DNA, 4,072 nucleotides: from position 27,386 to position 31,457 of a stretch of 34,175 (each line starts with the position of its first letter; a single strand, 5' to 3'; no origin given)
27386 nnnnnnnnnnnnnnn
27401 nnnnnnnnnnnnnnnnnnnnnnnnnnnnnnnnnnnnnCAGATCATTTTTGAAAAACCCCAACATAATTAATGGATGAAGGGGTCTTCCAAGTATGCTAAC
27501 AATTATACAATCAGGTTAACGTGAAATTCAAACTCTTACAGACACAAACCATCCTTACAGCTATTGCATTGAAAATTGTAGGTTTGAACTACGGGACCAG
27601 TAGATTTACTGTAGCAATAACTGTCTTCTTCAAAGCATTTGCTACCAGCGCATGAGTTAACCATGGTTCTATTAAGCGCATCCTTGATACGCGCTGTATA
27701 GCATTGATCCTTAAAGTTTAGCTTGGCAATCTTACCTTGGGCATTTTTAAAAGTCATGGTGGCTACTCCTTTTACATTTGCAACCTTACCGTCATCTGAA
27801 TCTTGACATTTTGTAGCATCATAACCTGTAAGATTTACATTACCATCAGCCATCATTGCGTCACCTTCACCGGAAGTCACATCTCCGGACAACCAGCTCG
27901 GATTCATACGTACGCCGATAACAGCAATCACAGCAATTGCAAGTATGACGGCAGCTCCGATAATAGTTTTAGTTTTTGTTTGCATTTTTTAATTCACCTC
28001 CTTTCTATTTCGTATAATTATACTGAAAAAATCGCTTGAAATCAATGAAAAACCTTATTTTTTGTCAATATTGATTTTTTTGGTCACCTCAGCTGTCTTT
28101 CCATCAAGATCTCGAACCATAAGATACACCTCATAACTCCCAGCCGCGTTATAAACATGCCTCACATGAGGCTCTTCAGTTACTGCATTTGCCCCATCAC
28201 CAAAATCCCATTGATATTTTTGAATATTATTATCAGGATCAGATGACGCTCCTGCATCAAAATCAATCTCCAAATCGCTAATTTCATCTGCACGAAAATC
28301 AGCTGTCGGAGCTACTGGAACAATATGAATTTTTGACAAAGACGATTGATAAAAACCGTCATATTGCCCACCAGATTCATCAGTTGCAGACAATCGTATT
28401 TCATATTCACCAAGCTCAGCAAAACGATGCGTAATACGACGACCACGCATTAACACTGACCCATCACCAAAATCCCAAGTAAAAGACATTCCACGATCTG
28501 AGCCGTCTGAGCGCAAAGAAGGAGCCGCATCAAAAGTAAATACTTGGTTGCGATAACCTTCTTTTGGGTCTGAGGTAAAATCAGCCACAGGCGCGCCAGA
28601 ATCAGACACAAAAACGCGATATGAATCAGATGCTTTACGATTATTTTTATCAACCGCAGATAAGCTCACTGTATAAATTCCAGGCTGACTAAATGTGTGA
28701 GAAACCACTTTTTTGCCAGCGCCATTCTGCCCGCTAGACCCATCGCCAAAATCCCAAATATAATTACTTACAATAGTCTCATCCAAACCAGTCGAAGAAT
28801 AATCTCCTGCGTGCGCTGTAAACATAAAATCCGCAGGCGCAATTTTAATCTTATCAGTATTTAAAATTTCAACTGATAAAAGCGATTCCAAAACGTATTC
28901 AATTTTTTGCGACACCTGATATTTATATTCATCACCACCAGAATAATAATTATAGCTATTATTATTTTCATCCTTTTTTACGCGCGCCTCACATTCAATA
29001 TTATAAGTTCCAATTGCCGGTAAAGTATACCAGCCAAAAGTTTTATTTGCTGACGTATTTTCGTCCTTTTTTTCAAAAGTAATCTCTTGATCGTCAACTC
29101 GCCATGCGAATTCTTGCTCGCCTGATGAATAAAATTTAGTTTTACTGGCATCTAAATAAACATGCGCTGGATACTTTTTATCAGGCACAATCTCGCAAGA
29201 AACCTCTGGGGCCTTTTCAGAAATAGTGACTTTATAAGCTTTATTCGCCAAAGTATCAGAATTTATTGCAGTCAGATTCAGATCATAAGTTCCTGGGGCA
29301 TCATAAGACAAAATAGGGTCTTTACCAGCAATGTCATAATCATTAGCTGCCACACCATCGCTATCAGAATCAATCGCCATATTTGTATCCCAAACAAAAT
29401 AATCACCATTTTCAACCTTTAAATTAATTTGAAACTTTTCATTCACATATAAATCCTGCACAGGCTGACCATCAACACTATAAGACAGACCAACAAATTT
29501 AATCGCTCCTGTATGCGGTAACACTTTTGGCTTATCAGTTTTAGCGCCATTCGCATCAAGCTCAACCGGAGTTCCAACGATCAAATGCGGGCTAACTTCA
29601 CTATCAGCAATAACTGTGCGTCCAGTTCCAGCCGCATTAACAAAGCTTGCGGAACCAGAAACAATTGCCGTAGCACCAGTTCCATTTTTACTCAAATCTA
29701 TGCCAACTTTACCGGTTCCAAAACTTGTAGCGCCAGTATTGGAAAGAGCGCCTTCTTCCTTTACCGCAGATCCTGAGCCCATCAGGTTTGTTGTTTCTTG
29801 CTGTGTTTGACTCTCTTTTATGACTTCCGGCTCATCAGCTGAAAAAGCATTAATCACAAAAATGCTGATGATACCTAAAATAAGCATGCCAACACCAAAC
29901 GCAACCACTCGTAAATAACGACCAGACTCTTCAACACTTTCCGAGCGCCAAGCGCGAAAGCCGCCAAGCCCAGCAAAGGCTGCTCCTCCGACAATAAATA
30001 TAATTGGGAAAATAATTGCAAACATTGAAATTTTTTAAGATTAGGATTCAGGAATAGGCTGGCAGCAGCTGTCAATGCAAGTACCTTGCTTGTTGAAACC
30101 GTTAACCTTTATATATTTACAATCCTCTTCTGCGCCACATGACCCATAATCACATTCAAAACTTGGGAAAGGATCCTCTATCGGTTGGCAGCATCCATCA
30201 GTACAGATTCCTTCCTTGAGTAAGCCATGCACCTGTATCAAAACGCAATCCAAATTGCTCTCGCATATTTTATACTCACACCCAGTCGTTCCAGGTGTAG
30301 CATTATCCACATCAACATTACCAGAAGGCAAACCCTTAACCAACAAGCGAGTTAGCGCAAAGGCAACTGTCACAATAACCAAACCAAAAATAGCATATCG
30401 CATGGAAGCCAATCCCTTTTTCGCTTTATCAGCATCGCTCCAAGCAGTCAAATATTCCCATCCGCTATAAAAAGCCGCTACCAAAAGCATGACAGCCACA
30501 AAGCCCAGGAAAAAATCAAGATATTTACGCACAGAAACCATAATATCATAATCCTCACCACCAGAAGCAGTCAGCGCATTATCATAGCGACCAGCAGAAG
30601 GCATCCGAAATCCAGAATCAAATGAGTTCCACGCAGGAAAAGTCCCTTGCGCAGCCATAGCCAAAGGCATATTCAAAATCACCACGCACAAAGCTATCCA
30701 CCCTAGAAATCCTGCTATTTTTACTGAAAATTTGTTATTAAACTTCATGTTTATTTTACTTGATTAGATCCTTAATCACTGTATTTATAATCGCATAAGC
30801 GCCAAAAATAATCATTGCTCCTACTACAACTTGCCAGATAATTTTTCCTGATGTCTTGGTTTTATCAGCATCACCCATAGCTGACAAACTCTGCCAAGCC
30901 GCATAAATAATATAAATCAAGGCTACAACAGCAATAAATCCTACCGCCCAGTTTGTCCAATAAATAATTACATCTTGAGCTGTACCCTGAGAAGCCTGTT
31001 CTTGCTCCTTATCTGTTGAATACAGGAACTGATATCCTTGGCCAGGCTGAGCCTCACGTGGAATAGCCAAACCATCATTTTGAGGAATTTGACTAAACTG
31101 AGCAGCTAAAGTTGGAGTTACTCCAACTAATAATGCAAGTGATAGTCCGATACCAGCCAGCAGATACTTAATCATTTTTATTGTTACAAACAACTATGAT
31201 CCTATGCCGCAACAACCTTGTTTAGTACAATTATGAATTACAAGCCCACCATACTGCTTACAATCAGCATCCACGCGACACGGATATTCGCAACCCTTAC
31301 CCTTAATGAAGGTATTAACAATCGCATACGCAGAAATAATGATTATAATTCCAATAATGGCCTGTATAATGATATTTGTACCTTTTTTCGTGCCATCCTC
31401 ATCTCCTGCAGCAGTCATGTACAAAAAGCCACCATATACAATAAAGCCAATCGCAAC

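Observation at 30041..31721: Three tandem VirB2/TrbC-like pilin paralogues carrying 0, 1 or 2 copies of a C-terminal 6-Cys module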

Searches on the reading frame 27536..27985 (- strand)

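Call 5: search_protein_families(library=pfam, proteins=[window:27536-27985:-], max_evalue=0.001)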
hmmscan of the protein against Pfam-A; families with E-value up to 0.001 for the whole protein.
window:27536-27985:- (149 aa): 0 families

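Call 11: search_protein_families(library=ncbifam, proteins=[window:27536-27985:-], max_evalue=0.1)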
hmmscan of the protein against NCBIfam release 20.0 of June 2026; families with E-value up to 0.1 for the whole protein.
window:27536-27985:- (149 aa): 1 family
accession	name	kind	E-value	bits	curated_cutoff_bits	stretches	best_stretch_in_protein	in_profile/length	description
NF049986.1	memb_Rv1678_C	equivalog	0.015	15.2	50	1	7-38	36-67/95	Rv1678 family membrane protein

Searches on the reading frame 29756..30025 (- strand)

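Call 83: search_protein_families(library=pfam, proteins=[window:29756-30025:-], max_evalue=10)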
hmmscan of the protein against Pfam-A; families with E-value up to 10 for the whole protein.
window:29756-30025:- (90 aa): 3 families
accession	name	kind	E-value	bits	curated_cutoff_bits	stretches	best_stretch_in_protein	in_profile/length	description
PF15345.11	TMEM51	-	0.046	13.9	25.5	1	36-69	4-40/237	Transmembrane protein 51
PF00335.26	Tetraspanin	-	0.29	11.2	32.1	1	3-56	5-63/225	Tetraspanin family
PF15055.12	DMAC1_Dmo2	-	1.1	9.9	27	1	11-31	7-27/47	DMAC1/Dmo2-like domain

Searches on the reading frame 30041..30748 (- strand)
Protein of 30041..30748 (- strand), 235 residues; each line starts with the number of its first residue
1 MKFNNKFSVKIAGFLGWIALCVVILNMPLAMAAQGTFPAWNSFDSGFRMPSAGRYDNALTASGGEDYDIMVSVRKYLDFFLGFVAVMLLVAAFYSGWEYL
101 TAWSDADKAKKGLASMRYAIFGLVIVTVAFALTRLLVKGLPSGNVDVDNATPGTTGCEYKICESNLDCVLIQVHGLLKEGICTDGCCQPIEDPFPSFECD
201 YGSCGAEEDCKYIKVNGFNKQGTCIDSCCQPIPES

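Call 4: search_protein_families(library=pfam, proteins=[window:30041-30748:-], max_evalue=1)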
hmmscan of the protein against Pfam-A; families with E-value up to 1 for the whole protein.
window:30041-30748:- (235 aa): 3 families
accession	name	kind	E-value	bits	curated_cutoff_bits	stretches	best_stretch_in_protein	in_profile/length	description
PF18895.5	T4SS_pilin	-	0.00044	20.7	26.6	1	78-135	14-70/71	Type IV secretion system pilin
PF13520.12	AA_permease_2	-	0.008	15.6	27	1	15-131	140-234/427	Amino acid permease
PF06800.18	Sugar_transport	-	0.095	12.5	26.3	1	77-133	111-161/280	Sugar transport protein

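Call 10: find_homologous_proteins(query=window:30044-30748:-, max_evalue=0.001)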
Query window:30044-30748:- (235 aa): 1 proteins with E <= 0.001 among 335 candidates.
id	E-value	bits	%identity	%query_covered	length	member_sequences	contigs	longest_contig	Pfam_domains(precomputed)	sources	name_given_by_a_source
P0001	9.8e-160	548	100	100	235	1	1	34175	-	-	-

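Call 11: search_protein_families(library=ncbifam, proteins=[window:30041-30748:-], max_evalue=0.1)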
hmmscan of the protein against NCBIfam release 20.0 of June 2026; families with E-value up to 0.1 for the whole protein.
window:30041-30748:- (235 aa): 1 family
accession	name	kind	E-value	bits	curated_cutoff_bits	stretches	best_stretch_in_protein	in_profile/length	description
NF045849.1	ICE_MMCAP2_0565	equivalog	2e-08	33.8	40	1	75-135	15-75/80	Mbov_0395 family pilin-like conjugal transfer protein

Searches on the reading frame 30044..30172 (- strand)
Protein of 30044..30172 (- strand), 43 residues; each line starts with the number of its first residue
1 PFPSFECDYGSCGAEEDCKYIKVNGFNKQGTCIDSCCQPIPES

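Call 63: search_protein_families(library=pfam, proteins=[window:30044-30172:-], max_evalue=10)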
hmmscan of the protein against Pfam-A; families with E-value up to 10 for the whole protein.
window:30044-30172:- (43 aa): 0 families

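Call 73: predict_structure(alignment_id=A3)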
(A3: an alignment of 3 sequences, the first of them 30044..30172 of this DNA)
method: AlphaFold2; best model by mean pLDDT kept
length: 43 residues; sequences in the alignment: 3
mean_pLDDT: 81.3   pTM: 0.50
mean pLDDT of the five models: 81.3, 81.2, 81.0, 80.5, 80.2
residues with pLDDT >= 90: 5; 70-90: 32; 50-70: 3; < 50: 3
segments of 3 or more residues with pLDDT < 50: 1-3
pLDDT, mean of each block of 10 residues (from residue 1): 67 86 87 89 70
secondary structure, 60 per line:
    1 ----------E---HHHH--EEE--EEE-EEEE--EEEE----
elements in order: H15-18 E21-23 E26-28 E30-33 E36-39

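Call 76: fold_search(model_id=the predicted structure, library=pdb)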
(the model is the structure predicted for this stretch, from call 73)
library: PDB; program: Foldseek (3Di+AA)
matches with E <= 10: 31; with E <= 0.001: 0
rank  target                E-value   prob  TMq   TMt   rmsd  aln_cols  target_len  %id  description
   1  2axk_MODEL_1_A        1.6e+00  0.23  0.48  0.52   2.9        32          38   25  Solution structure of discrepin, a scorpion venom toxin blocking K+ channels. (released 2006-06-20)
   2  1lir_MODEL_1_A        2.7e+00  0.09  0.37  0.41   3.9        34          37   26  LQ2 FROM LEIURUS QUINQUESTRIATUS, NMR, 22 STRUCTURES (released 1998-06-17)
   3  1bkt_MODEL_1_A        3.3e+00  0.12  0.46  0.51   3.6        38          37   21  BMKTX TOXIN FROM SCORPION BUTHUS MARTENSII KARSCH, NMR, 25 STRUCTURES (released 1999-01-13)
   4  1i6f                  3.6e+00  0.08  0.41  0.31   5.7        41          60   27  NMR SOLUTION STRUCTURE OF THE INSECT-SPECIFIC NEUROTOXIN VARIANT 5 (CSE-V5) FROM THE SCORPION CENTRUROIDES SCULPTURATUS  (released 2001-08-01)
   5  5o57_MODEL_1_A        4.7e+00  0.11  0.44  0.21   5.4        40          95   12  Solution Structure of the N-terminal Region of Dkk4 (released 2018-06-13)
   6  9bhw_A                4.7e+00  0.08  0.33  0.08   2.9        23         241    9  Septin Tetrameric Complex SEPT7/SEPT9 of Ciona intestinalis by Cryo-EM (released 2024-07-10)
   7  6n12_A                5.1e+00  0.04  0.35  0.08  10.1        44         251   18  Structure of GTPase Domain of Human Septin 7 at High Resolution (released 2019-05-01)
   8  5c0x_H                5.1e+00  0.02  0.30  0.07  12.0        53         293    9  Structure of a 12-subunit nuclear exosome complex bound to structured RNA (released 2015-08-05)
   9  2exd_MODEL_1_A        5.4e+00  0.01  0.23  0.17  10.3        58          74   17  The solution structure of the C-terminal domain of a nfeD homolog from Pyrococcus horikoshii (released 2006-12-12)
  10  6y91_C                5.8e+00  0.04  0.33  0.06   2.7        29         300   10  Crystal structure of malate dehydrogenase from Plasmodium Falciparum in complex with NADH (released 2021-03-31)
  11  6y91_D                5.8e+00  0.04  0.33  0.06   2.6        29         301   10  Crystal structure of malate dehydrogenase from Plasmodium Falciparum in complex with NADH (released 2021-03-31)
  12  9hh6_B                6.2e+00  0.02  0.28  0.04  10.2        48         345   14  Crystal Structure of Nsp15 Endoribonuclease from SARS CoV-2 in Complex with TAS-103 (released 2025-05-28)
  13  5xj1                  6.7e+00  0.02  0.31  0.04  14.5        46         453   22  Crystal structure of spRlmCD (released 2017-11-01)
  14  4z54_B                7.2e+00  0.06  0.38  0.08   8.5        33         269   18  High Resolution Human Septin3 GTPase domain with alpha-zero helix in complex with GDP (released 2016-04-06)
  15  2kja_MODEL_1_A        7.2e+00  0.03  0.31  0.23   5.2        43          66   23  Chemical shift assignments, constraints, and coordinates for CN5 scorpion toxin (released 2009-10-06)
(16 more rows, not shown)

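Call 104: fold_search(model_id=the predicted structure, library=viral)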
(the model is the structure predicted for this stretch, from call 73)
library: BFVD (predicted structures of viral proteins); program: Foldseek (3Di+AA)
matches with E <= 10: 68; with E <= 0.001: 0
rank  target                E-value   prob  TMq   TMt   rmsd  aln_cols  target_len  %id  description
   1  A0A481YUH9            9.5e-01  0.07  0.27  0.06   9.7        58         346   16  Galactose binding lectin domain protein [Marseillevirus LCMAC102]
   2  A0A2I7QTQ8            1.3e+00  0.33  0.45  0.32   1.5        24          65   17  (no name in the UniProt tables at hand)
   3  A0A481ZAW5            2.2e+00  0.13  0.45  0.08   6.3        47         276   26  Uncharacterized protein [Pithovirus LCPAC304]
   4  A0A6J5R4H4            3.9e+00  0.06  0.31  0.02   3.6        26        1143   12  AAA domain containing protein [uncultured Caudovirales phage]
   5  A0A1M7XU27            4.1e+00  0.10  0.39  0.17   2.8        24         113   17  Uncharacterized protein [Cedratvirus A11]
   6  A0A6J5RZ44            4.1e+00  0.02  0.26  0.17  11.5        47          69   15  Uncharacterized protein [uncultured Caudovirales phage]
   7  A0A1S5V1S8            4.8e+00  0.12  0.46  0.11   4.6        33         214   21  (no name in the UniProt tables at hand)
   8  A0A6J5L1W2            4.8e+00  0.06  0.33  0.24   6.5        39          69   18  Uncharacterized protein [uncultured Caudovirales phage]
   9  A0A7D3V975            4.8e+00  0.06  0.33  0.16   3.0        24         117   25  Uncharacterized protein [Fadolivirus FV1/VV64]
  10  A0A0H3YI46            4.8e+00  0.06  0.33  0.09   2.1        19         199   26  Uncharacterized protein [Pectobacterium phage Peat1]
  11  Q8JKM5                5.1e+00  0.14  0.51  0.13   3.0        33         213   21  Uncharacterized protein orf88 [Heliothis zea nudivirus 1]
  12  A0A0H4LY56            5.1e+00  0.12  0.44  0.02   2.0        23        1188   26  (no name in the UniProt tables at hand)
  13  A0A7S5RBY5            5.1e+00  0.11  0.45  0.35   2.5        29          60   17  (no name in the UniProt tables at hand)
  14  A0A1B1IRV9            5.1e+00  0.08  0.32  0.13   4.7        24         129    8  (no name in the UniProt tables at hand)
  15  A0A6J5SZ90            5.1e+00  0.04  0.34  0.25   6.4        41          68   20  Uncharacterized protein [uncultured Caudovirales phage]
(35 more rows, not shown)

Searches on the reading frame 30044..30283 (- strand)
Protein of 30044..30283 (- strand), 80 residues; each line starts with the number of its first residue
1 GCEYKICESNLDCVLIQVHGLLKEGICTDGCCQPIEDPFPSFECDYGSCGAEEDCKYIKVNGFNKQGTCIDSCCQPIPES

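Call 22: search_protein_representatives(protein=window:30044-30283:-)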
Query: 80 residues. Proteins with E-value up to 0.001 (for the whole library): 5; up to 1e-10: 1; up to 1e-30: 1. The best 5 are listed.
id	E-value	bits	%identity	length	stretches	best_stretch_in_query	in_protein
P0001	3.2e-48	178.0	100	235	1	1-80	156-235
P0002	1.7e-09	54.0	43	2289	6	59-79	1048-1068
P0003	1.4e-08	51.1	45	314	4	11-42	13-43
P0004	2.6e-05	40.6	30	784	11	36-72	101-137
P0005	3.6e-05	40.2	42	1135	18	21-44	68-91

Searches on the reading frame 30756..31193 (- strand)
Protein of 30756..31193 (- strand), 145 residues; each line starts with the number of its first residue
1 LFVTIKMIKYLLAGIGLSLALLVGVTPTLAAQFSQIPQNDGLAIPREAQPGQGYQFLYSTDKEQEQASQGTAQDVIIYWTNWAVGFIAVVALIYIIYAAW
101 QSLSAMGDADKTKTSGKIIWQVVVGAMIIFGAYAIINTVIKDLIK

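Call 4: search_protein_families(library=pfam, proteins=[window:30756-31193:-], max_evalue=1)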
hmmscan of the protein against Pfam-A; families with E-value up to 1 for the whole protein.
window:30756-31193:- (145 aa): 6 families
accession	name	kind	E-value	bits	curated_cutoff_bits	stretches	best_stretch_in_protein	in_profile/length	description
PF04725.17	PsbR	-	0.095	13.5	22.5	1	101-138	57-94/98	Photosystem II 10 kDa polypeptide PsbR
PF19629.4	DUF6133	-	0.15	12.6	27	1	114-139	23-48/65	Family of unknown function (DUF6133)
PF06024.17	Orf78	-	0.19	12.5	29.4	1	60-97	46-82/101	Orf78 (ac78)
PF04956.18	TrbC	-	0.26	12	27.9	1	73-138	38-97/98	TrbC/VIRB2 pilin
PF19814.4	DUF6297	-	0.38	9.9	29.8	1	67-133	104-170/375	Family of unknown function (DUF6297)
PF18895.5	T4SS_pilin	-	0.8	10.3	26.6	1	71-138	4-70/71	Type IV secretion system pilin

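Call 11: search_protein_families(library=ncbifam, proteins=[window:30756-31193:-], max_evalue=0.1)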
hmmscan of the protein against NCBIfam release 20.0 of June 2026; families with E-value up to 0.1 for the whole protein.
window:30756-31193:- (145 aa): 2 families
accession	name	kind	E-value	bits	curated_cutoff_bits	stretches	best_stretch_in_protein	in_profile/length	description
NF045849.1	ICE_MMCAP2_0565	equivalog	4.2e-06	26.3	40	1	71-142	8-79/80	Mbov_0395 family pilin-like conjugal transfer protein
NF041798.1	Ced_CedA2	equivalog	0.081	13.1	80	1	5-25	22-42/50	Ced DNA import system-associated protein CedA2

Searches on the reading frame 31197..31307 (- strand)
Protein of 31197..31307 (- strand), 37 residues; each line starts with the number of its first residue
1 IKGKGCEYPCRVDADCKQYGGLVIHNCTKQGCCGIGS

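Call 45: find_related_loci(query=A1, collection=genome_contigs, flank=3000)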
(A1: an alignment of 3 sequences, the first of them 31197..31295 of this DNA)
Query A1 (33 aa) in genome_contigs; peptide patterns used: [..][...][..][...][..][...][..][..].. (x = any residue, [..] = any of these).
23 stretches matched a pattern, but none encodes a relative of the query by tblastn (E <= 1e-3).

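Call 46: find_related_loci(query=A1, collection=metagenome_contigs, flank=3000)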
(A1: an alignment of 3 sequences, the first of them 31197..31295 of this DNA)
Query A1 (33 aa) in metagenome_contigs; peptide patterns used: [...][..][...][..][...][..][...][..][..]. (x = any residue, [..] = any of these).
125 stretches matched a pattern, but none encodes a relative of the query by tblastn (E <= 1e-3).

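Call 63: search_protein_families(library=pfam, proteins=[window:31197-31307:-], max_evalue=10)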
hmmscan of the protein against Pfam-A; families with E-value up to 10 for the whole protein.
window:31197-31307:- (37 aa): 1 family
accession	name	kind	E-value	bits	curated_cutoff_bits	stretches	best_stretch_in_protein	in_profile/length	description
PF07127.16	Nodulin_late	-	0.42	11.4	30.4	1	7-32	27-53/54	Late nodulin domain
